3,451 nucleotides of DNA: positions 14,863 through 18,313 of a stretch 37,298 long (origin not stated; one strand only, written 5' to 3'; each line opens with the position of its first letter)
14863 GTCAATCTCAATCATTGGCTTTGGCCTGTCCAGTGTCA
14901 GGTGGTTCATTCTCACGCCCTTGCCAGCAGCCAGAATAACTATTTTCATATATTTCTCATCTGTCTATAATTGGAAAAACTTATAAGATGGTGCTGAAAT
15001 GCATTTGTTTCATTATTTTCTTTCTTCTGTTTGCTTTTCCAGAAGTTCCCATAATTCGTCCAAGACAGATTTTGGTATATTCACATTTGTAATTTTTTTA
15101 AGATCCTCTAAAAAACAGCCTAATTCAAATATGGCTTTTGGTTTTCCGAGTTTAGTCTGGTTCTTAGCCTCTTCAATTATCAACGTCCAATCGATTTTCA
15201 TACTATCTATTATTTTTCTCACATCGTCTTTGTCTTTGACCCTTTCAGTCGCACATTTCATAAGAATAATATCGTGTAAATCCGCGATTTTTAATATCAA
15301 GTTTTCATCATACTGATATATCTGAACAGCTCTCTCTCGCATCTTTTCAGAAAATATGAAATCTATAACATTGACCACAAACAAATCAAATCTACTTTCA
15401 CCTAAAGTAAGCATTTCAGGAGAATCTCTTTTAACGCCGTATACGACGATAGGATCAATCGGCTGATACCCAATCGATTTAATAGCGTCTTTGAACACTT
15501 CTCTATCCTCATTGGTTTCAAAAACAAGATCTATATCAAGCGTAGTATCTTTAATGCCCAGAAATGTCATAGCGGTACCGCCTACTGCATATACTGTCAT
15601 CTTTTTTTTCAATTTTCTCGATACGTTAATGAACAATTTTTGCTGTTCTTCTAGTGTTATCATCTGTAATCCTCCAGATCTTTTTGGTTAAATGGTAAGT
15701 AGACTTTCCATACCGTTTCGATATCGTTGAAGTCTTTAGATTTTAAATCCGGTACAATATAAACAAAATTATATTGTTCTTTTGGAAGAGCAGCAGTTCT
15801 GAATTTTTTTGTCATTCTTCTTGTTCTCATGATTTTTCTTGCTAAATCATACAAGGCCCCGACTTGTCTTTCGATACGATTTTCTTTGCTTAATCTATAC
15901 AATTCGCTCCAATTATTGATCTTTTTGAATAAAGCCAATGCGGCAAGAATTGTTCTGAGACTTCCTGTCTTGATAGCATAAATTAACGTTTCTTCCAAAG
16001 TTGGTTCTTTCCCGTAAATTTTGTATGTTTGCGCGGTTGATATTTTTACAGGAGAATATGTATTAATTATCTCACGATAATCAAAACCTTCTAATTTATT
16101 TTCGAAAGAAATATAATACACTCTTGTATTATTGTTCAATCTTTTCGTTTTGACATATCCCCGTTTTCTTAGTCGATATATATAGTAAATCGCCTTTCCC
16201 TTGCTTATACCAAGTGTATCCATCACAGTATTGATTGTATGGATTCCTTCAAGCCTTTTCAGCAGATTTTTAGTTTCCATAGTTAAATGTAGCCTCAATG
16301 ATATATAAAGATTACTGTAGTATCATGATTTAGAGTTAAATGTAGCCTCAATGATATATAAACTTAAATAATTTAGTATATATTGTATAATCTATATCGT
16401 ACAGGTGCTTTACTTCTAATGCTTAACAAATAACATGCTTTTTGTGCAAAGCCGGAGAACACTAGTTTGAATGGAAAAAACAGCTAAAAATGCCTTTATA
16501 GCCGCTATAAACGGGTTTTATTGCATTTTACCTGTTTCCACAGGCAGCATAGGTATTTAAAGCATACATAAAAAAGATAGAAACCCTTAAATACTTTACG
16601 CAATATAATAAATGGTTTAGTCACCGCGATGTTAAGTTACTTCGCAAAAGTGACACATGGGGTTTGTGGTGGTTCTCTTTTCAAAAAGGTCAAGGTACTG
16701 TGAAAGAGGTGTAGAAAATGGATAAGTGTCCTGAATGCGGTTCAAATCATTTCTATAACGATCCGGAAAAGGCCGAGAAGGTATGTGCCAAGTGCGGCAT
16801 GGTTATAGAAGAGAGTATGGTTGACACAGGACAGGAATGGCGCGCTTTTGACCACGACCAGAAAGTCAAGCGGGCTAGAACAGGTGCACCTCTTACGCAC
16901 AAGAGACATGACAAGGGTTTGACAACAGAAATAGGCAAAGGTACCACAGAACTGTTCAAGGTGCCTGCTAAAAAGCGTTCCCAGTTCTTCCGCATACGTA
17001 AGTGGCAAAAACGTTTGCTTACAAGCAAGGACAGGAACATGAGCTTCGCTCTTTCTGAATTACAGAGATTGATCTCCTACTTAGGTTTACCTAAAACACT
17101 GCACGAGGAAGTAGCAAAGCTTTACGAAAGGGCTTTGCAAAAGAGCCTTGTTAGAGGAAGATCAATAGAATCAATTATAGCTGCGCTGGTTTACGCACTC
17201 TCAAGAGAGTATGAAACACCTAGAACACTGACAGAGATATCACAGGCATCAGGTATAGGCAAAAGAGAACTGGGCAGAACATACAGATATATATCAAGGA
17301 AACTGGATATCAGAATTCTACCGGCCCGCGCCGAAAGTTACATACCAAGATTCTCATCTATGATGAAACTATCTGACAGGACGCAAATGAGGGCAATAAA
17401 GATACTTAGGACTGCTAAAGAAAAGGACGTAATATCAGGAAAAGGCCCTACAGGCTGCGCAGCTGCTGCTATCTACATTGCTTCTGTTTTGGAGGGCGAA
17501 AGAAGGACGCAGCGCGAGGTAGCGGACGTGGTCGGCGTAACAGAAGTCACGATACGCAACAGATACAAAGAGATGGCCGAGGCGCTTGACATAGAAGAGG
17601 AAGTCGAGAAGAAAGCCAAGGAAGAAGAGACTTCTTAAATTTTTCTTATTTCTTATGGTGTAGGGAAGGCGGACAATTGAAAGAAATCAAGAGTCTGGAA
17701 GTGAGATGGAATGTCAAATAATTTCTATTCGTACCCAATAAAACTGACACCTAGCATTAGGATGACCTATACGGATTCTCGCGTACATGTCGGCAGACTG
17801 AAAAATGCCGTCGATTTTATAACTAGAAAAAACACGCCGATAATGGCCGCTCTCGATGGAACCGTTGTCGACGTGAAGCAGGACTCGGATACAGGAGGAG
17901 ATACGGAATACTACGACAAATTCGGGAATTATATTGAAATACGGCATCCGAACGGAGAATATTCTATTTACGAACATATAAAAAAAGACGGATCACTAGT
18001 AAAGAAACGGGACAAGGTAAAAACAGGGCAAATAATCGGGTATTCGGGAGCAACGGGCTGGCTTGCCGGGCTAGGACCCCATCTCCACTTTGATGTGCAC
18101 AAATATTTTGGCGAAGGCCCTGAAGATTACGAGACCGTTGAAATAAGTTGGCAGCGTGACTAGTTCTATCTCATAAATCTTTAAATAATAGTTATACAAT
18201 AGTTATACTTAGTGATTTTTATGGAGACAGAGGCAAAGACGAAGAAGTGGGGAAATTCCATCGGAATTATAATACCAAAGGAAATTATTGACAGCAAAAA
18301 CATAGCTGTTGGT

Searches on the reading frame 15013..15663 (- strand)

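Call 75: search_protein_families(library=pfam, proteins=[window:15013-15663:-], max_evalue=0.001)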
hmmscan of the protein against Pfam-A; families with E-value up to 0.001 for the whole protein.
window:15013-15663:- (216 aa): 1 family
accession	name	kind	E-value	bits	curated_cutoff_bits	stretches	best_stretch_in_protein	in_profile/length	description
PF19502.5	DUF6036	-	5.1e-05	23.6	23.6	1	20-166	18-133/164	Nucleotidyltransferase of unknown function (DUF6036)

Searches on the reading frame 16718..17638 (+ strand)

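Call 75: search_protein_families(library=pfam, proteins=[window:16718-17638:+], max_evalue=0.001)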
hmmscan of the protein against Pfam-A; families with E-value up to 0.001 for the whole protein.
window:16718-17638:+ (306 aa): 3 families
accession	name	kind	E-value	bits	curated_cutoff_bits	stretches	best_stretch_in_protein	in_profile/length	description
PF00382.24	TFIIB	-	5e-42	142.3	23.6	2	204-288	7-91/92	Transcription factor TFIIB repeat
PF08271.17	Zn_Ribbon_TF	-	1.5e-14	53.7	29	1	3-44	2-43/43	TFIIB zinc-binding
PF04545.22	Sigma70_r4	-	7.1e-05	22.7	24.1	0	260-285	18-43/50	Sigma-70, region 4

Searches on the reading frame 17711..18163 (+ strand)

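Call 75: search_protein_families(library=pfam, proteins=[window:17711-18163:+], max_evalue=0.001)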
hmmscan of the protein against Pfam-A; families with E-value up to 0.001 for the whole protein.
window:17711-18163:+ (150 aa): 1 family
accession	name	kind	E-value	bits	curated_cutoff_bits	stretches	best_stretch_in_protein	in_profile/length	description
PF01551.29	Peptidase_M23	-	4.8e-22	78.4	28.7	1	31-131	3-89/96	Peptidase family M23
